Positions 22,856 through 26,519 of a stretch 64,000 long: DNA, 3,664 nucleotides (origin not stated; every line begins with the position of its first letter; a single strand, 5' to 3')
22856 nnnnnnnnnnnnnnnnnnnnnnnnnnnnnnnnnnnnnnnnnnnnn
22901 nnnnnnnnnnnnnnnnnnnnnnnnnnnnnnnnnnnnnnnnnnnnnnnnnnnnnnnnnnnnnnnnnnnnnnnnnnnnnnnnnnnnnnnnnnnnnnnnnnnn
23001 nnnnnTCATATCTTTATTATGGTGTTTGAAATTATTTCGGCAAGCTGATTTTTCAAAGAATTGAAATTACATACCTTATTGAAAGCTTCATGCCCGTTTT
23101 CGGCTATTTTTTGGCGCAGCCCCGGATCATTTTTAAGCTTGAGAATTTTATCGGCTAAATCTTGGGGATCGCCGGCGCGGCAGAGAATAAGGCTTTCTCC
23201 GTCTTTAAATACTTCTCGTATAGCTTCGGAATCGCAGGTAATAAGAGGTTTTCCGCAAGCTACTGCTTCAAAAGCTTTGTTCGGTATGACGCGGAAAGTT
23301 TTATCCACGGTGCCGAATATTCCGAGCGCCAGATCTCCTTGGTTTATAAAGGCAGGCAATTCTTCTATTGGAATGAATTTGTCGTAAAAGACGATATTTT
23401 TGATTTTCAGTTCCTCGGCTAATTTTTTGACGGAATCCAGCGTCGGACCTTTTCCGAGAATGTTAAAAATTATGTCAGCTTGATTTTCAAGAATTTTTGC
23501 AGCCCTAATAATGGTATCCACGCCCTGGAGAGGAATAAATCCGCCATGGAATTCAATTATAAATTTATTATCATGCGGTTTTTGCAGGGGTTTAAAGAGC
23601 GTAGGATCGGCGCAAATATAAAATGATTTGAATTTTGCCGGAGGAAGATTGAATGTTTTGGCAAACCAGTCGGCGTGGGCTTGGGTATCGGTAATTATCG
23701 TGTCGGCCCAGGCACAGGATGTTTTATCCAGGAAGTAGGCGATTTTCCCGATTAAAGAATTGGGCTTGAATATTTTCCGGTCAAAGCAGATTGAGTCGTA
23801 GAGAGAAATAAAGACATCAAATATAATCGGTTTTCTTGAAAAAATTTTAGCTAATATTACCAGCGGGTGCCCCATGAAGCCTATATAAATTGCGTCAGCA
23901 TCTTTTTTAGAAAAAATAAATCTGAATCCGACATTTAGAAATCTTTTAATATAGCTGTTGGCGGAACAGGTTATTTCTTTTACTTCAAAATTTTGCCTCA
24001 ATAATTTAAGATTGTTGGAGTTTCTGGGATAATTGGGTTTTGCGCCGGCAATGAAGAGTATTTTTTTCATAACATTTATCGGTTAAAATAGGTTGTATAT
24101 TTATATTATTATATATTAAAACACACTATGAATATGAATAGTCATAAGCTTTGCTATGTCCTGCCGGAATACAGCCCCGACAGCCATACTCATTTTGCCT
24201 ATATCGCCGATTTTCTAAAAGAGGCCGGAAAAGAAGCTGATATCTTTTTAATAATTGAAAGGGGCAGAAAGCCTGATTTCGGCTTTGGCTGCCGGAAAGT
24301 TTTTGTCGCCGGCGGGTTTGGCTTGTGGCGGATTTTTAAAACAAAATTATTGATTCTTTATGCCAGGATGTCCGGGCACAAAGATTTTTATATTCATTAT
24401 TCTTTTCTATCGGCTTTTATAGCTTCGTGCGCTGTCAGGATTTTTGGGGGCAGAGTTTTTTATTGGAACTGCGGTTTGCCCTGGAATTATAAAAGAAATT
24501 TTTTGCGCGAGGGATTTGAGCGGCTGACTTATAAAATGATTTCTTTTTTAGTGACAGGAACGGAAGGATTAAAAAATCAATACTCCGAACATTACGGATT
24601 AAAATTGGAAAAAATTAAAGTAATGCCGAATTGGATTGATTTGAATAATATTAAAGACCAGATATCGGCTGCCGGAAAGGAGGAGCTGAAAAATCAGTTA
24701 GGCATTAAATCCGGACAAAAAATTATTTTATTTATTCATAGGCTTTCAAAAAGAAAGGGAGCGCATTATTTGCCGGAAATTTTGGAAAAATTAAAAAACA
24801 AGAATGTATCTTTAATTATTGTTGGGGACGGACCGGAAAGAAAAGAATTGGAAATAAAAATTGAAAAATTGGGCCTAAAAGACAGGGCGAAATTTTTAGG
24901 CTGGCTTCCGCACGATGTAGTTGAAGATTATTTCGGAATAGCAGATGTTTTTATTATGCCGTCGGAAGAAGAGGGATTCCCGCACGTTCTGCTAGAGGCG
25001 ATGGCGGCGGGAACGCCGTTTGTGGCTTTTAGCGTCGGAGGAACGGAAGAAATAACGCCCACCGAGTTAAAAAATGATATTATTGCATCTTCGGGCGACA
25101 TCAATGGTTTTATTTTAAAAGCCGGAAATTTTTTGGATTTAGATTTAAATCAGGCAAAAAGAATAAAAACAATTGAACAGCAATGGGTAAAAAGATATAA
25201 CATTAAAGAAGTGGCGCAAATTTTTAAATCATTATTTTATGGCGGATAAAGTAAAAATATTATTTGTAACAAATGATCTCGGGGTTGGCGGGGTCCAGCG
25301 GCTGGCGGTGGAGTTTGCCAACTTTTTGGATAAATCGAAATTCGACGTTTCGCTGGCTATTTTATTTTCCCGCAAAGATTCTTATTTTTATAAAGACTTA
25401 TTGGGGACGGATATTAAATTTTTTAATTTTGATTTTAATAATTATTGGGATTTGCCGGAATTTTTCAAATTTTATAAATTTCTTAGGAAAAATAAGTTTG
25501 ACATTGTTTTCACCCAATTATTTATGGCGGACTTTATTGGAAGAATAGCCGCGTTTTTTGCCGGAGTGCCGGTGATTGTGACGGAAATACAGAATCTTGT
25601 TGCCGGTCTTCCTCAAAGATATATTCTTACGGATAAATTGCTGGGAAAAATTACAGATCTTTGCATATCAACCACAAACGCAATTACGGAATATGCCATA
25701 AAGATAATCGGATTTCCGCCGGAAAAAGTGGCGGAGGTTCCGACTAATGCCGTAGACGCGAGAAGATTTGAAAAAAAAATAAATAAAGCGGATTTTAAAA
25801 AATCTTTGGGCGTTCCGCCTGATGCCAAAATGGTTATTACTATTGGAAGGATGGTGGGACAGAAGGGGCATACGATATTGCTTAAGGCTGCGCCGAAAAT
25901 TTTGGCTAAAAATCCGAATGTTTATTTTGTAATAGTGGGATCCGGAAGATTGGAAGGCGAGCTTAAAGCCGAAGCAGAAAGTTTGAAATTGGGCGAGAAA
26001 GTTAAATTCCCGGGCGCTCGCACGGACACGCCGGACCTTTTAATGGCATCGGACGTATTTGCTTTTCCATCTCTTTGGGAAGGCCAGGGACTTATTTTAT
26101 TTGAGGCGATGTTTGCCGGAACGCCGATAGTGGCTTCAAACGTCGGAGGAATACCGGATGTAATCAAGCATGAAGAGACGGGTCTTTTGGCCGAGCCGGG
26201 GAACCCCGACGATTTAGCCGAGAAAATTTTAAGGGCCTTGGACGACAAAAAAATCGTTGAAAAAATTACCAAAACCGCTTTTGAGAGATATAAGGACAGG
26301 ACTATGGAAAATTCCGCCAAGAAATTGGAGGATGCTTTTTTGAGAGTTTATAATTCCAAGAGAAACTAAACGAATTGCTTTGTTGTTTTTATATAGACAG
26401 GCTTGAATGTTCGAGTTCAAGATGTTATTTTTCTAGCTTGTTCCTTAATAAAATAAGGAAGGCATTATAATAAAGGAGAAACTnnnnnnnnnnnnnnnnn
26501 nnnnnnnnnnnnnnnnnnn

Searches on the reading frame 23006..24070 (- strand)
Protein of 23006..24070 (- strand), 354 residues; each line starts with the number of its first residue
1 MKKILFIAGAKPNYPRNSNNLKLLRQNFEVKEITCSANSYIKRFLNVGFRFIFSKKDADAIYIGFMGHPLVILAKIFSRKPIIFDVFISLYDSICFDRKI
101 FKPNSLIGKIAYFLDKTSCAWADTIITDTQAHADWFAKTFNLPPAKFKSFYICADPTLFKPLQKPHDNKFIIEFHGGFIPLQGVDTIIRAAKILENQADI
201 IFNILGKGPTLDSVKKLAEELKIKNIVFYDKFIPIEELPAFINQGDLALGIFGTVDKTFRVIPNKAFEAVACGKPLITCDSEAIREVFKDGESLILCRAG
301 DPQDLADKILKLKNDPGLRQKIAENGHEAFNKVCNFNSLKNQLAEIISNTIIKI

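Call 38: search_protein_families(library=pfam, proteins=[window:23006-24070:-], max_evalue=0.00001)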
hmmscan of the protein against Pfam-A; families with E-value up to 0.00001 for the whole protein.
window:23006-24070:- (354 aa): 3 families
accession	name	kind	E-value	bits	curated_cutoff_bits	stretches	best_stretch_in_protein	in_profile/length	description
PF00534.26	Glycos_transf_1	-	2.1e-24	86.5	26.4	1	163-327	10-170/172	Glycosyl transferases group 1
PF13692.12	Glyco_trans_1_4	-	3.5e-19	69.9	27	1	172-315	4-142/142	Glycosyl transferases group 1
PF13524.12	Glyco_trans_1_2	-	6.5e-14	52.5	25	1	199-330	14-129/144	Glycosyl transferase-like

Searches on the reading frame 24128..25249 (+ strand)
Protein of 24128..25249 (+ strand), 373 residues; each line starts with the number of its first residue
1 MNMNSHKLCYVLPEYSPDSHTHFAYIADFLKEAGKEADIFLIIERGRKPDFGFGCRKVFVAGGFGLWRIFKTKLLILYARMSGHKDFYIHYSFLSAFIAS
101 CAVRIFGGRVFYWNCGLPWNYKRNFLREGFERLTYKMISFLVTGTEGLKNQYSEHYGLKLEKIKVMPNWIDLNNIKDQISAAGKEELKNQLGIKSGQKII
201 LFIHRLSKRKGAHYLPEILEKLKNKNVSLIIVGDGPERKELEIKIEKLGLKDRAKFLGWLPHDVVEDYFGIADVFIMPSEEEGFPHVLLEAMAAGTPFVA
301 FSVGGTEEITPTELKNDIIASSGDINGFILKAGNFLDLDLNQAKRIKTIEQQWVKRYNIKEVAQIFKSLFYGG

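Call 38: search_protein_families(library=pfam, proteins=[window:24128-25249:+], max_evalue=0.00001)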
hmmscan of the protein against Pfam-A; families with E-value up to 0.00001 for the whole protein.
window:24128-25249:+ (373 aa): 3 families
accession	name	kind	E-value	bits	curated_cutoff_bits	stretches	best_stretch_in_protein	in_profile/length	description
PF00534.26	Glycos_transf_1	-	9.7e-38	129.8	26.4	1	184-332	2-152/172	Glycosyl transferases group 1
PF13692.12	Glyco_trans_1_4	-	5e-31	108.3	27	1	198-331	2-135/142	Glycosyl transferases group 1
PF20706.3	GT4-conflict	-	7.6e-06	25.6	26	1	266-317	276-327/385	Family 4 Glycosyltransferase in conflict systems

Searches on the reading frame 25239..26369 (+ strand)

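Call 38: search_protein_families(library=pfam, proteins=[window:25239-26369:+], max_evalue=0.00001)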
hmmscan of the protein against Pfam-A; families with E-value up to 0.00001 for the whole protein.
window:25239-26369:+ (376 aa): 5 families
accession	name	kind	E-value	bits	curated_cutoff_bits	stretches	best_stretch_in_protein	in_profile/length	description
PF00534.26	Glycos_transf_1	-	5.1e-46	156.8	26.4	1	183-349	2-171/172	Glycosyl transferases group 1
PF13692.12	Glyco_trans_1_4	-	1.6e-41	142.3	27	1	197-336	2-142/142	Glycosyl transferases group 1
PF13439.12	Glyco_transf_4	-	2.2e-14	54.3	28.5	1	16-174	1-168/170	Glycosyltransferase Family 4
PF20706.3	GT4-conflict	-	1.2e-09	38.1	26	1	192-316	191-324/385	Family 4 Glycosyltransferase in conflict systems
PF13579.12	Glyco_trans_4_4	-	1.5e-08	35.6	29.7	1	17-168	1-156/158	Glycosyl transferase 4-like domain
